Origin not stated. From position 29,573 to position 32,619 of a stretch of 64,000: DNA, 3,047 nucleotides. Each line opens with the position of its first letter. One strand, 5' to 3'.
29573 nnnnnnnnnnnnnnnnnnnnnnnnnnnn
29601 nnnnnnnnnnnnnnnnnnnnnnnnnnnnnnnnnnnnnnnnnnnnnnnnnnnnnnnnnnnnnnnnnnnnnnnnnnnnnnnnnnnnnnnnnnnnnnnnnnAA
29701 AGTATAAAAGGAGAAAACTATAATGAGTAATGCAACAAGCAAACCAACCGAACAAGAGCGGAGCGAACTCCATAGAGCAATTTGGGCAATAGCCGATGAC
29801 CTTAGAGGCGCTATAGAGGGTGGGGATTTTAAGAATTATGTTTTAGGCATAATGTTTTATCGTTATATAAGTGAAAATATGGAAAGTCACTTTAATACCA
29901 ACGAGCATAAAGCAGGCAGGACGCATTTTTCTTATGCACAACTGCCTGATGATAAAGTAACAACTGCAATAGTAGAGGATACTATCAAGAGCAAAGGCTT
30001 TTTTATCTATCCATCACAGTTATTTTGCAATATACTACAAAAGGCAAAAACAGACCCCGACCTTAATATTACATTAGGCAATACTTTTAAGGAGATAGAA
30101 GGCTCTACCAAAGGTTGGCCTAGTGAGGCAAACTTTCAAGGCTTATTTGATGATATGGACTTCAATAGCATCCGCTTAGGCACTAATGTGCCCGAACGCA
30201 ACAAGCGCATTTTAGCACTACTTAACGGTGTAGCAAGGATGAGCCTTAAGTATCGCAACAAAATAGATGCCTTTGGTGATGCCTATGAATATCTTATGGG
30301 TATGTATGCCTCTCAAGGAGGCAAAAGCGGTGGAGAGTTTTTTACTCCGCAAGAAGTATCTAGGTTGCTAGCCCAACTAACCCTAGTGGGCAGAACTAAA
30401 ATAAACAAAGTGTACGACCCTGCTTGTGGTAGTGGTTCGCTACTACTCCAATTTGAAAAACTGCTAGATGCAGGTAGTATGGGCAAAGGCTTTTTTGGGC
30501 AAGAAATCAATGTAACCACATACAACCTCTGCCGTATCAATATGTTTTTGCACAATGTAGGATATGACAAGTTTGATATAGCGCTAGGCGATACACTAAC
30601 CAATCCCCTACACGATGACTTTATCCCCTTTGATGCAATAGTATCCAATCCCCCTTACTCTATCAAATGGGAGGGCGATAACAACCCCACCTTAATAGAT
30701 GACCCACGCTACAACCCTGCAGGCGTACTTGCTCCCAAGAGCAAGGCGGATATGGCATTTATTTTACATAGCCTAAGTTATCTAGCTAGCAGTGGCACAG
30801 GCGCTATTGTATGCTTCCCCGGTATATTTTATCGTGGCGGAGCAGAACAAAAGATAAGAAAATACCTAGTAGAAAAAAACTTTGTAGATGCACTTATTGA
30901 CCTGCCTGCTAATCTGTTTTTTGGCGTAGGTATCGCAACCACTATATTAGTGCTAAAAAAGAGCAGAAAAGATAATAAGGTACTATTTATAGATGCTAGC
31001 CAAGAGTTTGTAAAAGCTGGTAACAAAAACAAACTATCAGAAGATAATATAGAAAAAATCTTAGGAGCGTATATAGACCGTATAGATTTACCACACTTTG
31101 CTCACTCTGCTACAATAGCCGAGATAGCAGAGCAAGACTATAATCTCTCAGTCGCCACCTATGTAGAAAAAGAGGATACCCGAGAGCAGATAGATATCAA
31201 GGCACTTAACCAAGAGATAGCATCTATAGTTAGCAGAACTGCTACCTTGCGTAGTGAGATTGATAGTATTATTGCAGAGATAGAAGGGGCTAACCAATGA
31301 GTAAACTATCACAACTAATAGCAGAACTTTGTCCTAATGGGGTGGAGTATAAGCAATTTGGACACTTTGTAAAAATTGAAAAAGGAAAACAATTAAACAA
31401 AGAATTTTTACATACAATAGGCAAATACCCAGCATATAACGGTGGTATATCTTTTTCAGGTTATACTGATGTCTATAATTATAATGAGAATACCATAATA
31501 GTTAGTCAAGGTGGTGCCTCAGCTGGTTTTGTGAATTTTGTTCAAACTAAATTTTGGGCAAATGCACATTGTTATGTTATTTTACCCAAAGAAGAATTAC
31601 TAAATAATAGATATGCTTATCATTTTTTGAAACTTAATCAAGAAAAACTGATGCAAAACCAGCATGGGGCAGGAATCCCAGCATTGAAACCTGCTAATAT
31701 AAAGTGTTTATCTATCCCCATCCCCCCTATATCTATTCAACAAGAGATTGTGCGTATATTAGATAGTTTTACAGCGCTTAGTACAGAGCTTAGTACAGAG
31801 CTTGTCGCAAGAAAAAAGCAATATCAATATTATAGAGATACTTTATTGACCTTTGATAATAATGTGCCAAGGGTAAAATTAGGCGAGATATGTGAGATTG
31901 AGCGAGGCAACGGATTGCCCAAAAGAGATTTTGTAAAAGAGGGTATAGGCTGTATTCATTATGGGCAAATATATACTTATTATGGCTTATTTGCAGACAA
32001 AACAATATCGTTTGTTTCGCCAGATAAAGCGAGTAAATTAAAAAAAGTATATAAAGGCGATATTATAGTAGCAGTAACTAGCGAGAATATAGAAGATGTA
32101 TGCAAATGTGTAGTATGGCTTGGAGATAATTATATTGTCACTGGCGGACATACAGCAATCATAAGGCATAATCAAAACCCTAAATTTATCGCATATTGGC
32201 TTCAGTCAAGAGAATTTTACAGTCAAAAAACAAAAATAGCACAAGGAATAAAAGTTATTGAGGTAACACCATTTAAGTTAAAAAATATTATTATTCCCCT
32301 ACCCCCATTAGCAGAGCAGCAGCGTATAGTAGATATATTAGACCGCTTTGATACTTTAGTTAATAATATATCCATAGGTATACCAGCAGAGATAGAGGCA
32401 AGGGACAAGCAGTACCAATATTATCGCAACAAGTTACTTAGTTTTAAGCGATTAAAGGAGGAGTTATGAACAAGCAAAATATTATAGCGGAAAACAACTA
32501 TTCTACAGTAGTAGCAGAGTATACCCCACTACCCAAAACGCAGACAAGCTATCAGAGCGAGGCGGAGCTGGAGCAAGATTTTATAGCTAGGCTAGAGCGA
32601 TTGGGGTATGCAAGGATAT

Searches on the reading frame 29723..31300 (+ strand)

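Call 66: search_protein_families(library=ncbifam, proteins=[window:29723-31300:+], max_evalue=1e-8)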
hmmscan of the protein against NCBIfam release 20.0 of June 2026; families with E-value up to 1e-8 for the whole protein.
window:29723-31300:+ (525 aa): 3 families
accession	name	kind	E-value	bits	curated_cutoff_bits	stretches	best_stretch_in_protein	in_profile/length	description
TIGR00497.1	hsdM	equivalog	2.2e-204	679.9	242.75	1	12-510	1-515/515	type I restriction-modification system subunit M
NF047738.1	antiphage_MADS2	equivalog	2.1e-14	52.8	720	0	292-419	447-572/654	methylation-associated defense system DNA methyltransferase MAD2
TIGR02987.1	met_A_Alw26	exception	2.1e-09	36.7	353.5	0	201-314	1-125/523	Alw26I/Eco31I/Esp3I family type II restriction adenine-specific DNA-methyltransferase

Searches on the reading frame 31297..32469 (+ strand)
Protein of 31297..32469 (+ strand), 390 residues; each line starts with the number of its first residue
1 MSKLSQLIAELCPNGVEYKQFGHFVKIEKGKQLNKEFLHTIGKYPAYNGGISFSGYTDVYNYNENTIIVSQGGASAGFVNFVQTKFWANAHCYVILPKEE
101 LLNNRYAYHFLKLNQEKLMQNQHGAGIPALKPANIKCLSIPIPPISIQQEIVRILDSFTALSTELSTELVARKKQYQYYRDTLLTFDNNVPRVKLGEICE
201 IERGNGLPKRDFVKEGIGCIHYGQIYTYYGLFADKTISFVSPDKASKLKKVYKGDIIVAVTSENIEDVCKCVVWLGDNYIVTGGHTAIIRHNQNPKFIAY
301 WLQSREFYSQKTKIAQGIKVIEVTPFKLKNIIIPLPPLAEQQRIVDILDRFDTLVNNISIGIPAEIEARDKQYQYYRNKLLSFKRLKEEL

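Call 66: search_protein_families(library=ncbifam, proteins=[window:31297-32469:+], max_evalue=1e-8)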
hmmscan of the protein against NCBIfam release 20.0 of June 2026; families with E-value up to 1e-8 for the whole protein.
window:31297-32469:+ (390 aa): 2 families
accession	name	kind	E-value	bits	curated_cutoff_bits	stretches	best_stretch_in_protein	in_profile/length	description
NF007278.0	PRK09737.1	equivalog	7.6e-14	51.3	662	0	193-350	13-173/461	type I restriction-modification system specificity subunit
NF047740.1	antiphage_MADS5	equivalog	6.1e-13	48.4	400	0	63-175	102-218/461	methylation-associated defense system restriction endonuclease subunit S MAD5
